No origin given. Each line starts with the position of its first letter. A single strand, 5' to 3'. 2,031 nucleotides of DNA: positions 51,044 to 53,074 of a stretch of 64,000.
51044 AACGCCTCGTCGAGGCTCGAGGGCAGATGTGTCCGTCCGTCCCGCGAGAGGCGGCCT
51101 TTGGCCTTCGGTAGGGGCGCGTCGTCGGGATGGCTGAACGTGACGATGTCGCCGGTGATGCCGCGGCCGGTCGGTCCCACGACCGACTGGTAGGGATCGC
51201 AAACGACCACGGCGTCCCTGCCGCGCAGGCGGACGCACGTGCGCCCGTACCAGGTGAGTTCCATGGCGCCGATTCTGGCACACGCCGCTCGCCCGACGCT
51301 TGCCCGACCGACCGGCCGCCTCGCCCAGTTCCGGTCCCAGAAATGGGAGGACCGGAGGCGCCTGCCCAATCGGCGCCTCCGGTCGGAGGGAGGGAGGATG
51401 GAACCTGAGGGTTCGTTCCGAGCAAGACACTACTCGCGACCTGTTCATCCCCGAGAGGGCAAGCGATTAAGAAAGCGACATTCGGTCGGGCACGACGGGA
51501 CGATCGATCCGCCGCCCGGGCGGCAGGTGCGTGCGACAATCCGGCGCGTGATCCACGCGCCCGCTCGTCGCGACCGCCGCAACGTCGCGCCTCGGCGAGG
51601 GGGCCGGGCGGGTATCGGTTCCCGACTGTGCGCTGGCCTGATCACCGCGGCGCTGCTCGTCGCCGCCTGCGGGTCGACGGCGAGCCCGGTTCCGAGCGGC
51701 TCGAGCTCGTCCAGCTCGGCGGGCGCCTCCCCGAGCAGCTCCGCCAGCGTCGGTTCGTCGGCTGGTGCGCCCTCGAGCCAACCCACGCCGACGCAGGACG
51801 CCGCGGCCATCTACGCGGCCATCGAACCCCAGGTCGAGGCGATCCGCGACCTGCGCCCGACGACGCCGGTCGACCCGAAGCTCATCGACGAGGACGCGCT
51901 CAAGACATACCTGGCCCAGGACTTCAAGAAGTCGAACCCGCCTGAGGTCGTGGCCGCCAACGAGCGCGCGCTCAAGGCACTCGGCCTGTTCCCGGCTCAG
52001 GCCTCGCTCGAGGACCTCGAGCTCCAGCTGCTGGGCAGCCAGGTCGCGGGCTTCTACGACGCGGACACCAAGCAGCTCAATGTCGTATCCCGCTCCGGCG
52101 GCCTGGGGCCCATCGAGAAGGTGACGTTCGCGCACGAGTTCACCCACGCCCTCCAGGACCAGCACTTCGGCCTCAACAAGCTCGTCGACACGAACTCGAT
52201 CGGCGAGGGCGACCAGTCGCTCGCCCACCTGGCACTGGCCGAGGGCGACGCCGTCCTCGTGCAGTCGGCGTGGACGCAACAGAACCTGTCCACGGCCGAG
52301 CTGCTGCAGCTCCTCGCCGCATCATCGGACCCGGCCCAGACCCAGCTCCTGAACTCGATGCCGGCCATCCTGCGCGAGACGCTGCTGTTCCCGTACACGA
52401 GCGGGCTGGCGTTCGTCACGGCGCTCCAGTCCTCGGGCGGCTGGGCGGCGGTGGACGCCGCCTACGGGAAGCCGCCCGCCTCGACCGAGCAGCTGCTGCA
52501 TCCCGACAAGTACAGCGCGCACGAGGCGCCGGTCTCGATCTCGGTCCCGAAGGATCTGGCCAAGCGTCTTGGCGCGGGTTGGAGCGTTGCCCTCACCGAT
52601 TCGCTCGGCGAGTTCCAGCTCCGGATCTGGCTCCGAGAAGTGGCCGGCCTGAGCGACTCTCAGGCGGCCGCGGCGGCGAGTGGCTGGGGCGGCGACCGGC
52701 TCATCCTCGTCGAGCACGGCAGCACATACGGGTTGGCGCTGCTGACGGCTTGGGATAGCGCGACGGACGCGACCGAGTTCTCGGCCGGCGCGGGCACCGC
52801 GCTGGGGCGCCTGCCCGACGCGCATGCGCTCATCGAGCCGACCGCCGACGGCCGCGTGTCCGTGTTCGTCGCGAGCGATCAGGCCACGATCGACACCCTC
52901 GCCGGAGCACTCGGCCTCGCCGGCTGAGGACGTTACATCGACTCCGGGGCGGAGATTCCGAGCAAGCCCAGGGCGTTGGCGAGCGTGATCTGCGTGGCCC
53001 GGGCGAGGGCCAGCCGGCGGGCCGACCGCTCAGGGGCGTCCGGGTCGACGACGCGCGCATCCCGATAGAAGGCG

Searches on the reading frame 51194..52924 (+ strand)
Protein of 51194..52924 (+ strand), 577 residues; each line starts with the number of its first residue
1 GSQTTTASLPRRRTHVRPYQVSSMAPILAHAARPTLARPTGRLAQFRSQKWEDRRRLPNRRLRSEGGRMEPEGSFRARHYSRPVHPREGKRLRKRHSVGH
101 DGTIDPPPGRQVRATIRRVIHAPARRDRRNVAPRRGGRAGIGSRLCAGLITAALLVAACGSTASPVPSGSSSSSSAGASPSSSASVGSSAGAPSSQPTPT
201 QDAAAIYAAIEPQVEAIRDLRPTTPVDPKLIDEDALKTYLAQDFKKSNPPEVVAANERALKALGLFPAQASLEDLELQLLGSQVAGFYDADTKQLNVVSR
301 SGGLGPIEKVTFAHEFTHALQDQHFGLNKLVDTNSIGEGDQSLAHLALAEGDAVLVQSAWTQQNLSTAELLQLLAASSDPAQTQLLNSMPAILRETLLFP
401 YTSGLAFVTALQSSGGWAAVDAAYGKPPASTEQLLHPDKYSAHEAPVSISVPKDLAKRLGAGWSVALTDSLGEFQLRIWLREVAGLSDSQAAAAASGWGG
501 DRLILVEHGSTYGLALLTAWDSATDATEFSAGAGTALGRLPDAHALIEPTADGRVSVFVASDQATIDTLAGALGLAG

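Call 46: search_protein_families(library=pfam, proteins=[window:51194-52924:+], max_evalue=0.01)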
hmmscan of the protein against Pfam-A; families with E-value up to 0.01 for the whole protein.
window:51194-52924:+ (577 aa): 0 families

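Call 64: search_protein_families(library=ncbifam, proteins=[window:51194-52924:+], max_evalue=0.01)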
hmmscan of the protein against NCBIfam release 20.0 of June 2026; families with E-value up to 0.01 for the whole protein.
window:51194-52924:+ (577 aa): 1 family
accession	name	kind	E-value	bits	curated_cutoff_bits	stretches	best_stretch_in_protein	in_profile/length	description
NF038145.1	Hvo_1808_fam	equivalog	1.6e-43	149.6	200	2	212-453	37-267/432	Hvo_1808 family surface protein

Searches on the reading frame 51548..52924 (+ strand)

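Call 67: search_protein_families(library=pfam, proteins=[window:51548-52924:+], max_evalue=1)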
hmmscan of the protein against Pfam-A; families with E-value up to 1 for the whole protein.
window:51548-52924:+ (459 aa): 3 families
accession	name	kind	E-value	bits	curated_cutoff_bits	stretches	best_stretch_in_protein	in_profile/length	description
PF07655.18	Secretin_N_2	-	0.011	16.6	23.4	1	43-99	16-76/91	Secretin N-terminal domain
PF16321.10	Ribosom_S30AE_C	-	0.14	12.3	25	1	157-180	24-47/57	Sigma 54 modulation/S30EA ribosomal protein C terminus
PF13582.12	Reprolysin_3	-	0.27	12.2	22.4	0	172-206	88-122/123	Metallo-peptidase family M12B Reprolysin-like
